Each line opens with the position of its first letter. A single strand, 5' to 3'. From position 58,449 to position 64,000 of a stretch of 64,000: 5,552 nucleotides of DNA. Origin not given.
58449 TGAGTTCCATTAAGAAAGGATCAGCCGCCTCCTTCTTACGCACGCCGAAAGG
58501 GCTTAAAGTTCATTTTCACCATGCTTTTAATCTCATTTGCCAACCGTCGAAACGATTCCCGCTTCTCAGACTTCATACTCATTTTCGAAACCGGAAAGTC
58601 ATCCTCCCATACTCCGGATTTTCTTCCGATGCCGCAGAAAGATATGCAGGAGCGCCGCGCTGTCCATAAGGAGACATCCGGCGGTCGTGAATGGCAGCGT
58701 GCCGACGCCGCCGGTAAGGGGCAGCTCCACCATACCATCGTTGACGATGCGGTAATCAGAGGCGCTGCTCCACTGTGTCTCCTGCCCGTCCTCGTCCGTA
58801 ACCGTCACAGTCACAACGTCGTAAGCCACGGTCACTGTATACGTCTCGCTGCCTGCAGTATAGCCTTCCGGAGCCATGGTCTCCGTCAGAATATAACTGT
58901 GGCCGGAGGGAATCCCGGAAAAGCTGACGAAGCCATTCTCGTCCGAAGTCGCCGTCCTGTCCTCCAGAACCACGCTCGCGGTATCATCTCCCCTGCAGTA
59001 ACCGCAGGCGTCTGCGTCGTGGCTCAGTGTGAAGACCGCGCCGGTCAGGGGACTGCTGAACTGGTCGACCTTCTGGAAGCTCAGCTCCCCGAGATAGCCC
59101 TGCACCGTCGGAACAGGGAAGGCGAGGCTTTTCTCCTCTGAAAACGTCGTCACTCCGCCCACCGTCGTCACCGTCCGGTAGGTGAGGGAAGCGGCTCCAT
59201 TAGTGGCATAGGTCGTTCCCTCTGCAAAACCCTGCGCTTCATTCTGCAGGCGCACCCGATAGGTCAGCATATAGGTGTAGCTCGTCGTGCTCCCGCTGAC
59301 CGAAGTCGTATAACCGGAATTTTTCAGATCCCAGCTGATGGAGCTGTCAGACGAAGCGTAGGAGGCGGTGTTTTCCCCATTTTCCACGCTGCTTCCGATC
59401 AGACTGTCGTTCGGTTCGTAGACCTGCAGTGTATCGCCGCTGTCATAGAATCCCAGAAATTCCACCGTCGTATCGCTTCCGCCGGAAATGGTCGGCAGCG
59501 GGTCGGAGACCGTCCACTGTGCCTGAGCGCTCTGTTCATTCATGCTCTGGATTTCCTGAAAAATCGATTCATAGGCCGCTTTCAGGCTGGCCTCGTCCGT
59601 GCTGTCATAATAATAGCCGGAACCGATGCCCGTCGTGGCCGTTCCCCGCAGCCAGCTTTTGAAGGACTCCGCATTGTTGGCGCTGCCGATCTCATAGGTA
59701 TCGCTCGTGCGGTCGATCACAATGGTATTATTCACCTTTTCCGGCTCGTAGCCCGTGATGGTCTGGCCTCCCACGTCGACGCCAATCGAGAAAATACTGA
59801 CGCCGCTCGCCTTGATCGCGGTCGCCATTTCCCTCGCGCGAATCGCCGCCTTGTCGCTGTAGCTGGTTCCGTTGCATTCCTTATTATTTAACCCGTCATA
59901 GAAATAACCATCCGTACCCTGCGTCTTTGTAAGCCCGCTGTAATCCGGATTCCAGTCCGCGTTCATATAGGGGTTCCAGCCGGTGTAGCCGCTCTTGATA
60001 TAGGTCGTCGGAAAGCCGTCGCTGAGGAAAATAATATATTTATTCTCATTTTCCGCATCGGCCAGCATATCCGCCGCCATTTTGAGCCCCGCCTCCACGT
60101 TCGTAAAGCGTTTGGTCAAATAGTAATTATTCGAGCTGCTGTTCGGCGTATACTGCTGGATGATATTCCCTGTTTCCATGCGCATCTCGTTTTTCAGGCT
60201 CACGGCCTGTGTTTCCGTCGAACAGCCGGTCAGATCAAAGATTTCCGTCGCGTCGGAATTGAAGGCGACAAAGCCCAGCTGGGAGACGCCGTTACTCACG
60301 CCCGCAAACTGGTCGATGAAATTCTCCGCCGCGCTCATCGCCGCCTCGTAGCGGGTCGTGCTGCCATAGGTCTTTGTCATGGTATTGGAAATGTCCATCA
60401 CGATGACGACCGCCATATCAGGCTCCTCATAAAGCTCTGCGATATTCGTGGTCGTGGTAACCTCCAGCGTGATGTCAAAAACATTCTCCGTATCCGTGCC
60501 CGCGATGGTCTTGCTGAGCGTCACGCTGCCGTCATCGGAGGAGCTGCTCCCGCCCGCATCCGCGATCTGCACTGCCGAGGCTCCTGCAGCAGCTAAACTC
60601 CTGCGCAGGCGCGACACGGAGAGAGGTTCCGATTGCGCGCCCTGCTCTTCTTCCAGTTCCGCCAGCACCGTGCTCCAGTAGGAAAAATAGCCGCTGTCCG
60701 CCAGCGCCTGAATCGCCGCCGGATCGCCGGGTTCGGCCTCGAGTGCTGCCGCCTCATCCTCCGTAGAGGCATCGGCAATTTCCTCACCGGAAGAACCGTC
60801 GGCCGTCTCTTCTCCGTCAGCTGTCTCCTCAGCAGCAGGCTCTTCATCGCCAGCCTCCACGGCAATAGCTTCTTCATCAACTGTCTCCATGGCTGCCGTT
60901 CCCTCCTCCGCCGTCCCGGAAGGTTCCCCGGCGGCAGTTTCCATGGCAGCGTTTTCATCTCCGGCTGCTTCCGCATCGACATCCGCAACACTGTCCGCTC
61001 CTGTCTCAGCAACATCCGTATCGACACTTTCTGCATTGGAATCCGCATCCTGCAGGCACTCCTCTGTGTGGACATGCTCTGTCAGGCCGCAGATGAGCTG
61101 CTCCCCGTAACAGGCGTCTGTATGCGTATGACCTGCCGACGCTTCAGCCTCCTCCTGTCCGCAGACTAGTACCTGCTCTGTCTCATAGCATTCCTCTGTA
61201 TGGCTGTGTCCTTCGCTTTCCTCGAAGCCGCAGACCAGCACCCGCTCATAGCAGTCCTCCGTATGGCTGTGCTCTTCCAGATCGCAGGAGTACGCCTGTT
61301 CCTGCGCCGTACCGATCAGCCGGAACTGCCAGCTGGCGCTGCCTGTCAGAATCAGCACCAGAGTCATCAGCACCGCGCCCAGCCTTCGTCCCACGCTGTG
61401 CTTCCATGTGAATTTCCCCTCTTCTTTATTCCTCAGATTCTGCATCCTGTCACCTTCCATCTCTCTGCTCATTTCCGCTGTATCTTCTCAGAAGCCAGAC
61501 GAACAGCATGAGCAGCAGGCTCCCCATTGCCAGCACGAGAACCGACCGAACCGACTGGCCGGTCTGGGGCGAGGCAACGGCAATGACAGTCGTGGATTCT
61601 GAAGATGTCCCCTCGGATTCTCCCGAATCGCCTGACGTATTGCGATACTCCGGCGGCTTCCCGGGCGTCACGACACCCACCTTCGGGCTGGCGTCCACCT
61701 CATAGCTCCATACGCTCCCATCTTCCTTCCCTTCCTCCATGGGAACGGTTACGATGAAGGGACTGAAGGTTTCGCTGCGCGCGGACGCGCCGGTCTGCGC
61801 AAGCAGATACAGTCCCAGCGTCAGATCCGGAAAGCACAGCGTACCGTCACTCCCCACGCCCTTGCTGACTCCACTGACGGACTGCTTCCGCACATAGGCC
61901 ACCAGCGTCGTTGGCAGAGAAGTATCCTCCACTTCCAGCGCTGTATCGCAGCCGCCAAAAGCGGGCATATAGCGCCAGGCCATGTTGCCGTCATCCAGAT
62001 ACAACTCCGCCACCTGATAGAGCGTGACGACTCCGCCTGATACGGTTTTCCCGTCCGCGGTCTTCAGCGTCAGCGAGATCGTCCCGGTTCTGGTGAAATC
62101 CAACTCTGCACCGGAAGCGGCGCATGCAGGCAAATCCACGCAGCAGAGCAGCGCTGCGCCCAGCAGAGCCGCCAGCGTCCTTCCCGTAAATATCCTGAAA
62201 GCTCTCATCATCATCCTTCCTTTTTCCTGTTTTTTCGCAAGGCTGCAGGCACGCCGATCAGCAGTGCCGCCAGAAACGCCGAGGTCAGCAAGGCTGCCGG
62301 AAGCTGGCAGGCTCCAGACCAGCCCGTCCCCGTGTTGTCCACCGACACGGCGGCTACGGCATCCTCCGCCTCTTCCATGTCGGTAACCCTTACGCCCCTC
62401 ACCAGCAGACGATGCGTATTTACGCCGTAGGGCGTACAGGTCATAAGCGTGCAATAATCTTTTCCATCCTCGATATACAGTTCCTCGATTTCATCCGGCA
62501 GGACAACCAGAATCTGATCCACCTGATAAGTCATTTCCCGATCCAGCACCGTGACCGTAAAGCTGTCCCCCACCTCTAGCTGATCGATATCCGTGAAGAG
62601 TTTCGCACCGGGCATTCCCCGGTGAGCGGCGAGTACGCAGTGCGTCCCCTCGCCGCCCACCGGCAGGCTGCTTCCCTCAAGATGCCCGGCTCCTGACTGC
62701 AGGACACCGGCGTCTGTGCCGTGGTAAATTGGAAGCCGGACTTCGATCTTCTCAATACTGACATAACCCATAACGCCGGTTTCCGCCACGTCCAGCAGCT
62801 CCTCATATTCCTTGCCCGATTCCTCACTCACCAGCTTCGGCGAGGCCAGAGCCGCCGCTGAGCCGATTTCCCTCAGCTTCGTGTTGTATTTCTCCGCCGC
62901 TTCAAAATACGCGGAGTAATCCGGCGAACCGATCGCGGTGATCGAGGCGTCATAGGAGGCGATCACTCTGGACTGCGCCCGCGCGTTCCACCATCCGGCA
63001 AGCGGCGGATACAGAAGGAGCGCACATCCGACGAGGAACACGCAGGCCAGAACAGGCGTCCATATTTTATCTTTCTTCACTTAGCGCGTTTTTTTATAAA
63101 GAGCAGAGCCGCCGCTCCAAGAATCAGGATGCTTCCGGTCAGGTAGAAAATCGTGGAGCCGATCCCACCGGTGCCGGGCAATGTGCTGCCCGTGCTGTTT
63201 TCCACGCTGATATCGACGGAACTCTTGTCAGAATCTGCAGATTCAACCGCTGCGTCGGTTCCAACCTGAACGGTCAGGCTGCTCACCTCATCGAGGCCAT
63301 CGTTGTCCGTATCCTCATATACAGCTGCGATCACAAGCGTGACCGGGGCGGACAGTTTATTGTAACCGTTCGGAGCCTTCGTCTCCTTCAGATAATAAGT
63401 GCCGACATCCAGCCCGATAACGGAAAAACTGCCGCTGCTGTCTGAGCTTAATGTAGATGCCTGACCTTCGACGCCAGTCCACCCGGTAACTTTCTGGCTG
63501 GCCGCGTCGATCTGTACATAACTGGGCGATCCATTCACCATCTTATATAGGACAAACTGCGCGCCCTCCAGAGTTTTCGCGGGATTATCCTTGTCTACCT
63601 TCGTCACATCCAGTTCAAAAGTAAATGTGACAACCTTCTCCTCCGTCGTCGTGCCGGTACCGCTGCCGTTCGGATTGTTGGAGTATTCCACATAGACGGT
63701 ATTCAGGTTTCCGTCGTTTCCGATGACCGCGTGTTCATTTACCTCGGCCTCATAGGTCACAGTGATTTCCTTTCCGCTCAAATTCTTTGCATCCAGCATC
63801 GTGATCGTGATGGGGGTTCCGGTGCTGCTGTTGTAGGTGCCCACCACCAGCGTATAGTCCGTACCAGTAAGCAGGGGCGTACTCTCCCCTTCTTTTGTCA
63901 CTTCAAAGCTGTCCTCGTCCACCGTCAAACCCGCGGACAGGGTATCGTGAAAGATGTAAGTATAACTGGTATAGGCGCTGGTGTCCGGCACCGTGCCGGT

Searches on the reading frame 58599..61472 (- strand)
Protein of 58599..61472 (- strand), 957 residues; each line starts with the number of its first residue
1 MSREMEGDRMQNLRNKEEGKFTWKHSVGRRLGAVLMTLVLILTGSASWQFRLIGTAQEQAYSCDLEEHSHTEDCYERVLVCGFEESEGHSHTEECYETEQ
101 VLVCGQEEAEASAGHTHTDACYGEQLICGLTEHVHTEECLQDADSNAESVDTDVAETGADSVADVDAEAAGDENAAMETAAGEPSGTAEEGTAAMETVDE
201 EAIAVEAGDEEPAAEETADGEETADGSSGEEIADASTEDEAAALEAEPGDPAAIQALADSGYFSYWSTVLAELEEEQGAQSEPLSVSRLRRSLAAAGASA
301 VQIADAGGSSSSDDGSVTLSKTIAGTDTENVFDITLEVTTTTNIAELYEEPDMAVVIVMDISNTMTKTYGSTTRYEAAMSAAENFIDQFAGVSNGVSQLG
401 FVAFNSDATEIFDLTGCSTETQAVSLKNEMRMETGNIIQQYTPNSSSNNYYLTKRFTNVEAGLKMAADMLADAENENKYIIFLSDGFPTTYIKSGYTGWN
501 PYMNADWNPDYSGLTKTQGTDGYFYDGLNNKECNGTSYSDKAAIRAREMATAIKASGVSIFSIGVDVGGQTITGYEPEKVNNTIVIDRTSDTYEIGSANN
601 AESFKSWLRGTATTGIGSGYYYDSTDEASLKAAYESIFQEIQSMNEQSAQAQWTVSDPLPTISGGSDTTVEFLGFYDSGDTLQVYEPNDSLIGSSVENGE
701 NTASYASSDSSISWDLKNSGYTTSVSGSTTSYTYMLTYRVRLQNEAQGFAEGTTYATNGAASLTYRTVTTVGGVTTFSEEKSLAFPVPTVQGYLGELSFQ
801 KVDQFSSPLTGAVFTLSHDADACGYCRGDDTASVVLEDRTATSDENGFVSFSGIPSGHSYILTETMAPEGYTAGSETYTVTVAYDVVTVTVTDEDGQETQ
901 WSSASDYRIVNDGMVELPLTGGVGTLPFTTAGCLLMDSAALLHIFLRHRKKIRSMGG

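Call 83: search_protein_families(library=pfam, proteins=[window:58599-61472:-], max_evalue=0.00001)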
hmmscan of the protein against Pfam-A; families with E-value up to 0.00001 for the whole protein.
window:58599-61472:- (957 aa): 4 families
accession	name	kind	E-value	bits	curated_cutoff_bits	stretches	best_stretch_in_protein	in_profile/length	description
PF17802.7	SpaA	-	1.1e-17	64.4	23.1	1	795-894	1-88/91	Prealbumin-like fold domain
PF13519.12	VWA_2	-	4.1e-11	43.9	27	1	355-486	1-106/107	von Willebrand factor type A domain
PF21426.3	GBS104-like_Ig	-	1.1e-08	36.4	26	1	694-790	34-111/112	Tip pilin GBS104-like, Ig-like domain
PF00092.34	VWA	-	1.7e-08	35.4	23.8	0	355-490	2-117/174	von Willebrand factor type A domain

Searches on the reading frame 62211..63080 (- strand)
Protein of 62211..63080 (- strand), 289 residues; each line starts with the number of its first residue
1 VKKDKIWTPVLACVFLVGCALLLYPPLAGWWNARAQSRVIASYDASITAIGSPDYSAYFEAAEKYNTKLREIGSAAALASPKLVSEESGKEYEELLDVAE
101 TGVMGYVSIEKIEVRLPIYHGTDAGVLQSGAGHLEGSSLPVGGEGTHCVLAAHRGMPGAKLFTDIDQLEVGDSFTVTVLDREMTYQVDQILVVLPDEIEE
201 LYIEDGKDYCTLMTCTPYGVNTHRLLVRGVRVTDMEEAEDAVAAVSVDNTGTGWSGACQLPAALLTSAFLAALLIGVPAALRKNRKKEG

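Call 83: search_protein_families(library=pfam, proteins=[window:62211-63080:-], max_evalue=0.00001)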
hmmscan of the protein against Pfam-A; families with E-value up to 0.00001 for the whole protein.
window:62211-63080:- (289 aa): 1 family
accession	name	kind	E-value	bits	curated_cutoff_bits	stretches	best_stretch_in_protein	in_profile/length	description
PF04203.18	Sortase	-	4.2e-25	88.3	26.6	1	108-231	2-124/125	Sortase domain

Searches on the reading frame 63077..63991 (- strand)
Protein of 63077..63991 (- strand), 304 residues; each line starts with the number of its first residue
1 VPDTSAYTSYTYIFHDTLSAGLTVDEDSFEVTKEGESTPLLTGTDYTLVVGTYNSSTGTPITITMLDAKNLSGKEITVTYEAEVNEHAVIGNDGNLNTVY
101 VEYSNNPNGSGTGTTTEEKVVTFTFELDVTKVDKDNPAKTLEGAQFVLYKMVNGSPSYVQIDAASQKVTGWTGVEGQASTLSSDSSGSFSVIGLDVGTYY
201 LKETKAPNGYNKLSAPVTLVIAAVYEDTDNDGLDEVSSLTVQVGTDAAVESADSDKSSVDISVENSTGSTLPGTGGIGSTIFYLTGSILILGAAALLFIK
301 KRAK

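Call 83: search_protein_families(library=pfam, proteins=[window:63077-63991:-], max_evalue=0.00001)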
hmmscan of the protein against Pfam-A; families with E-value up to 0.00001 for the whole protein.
window:63077-63991:- (304 aa): 2 families
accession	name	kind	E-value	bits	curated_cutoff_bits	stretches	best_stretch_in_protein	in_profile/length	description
PF16569.11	GramPos_pilinBB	-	4.9e-20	73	30.5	1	2-107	14-116/116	Gram-positive pilin backbone subunit 2, Cna-B-like domain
PF17802.7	SpaA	-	5e-15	55.9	23.1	1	127-222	3-77/91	Prealbumin-like fold domain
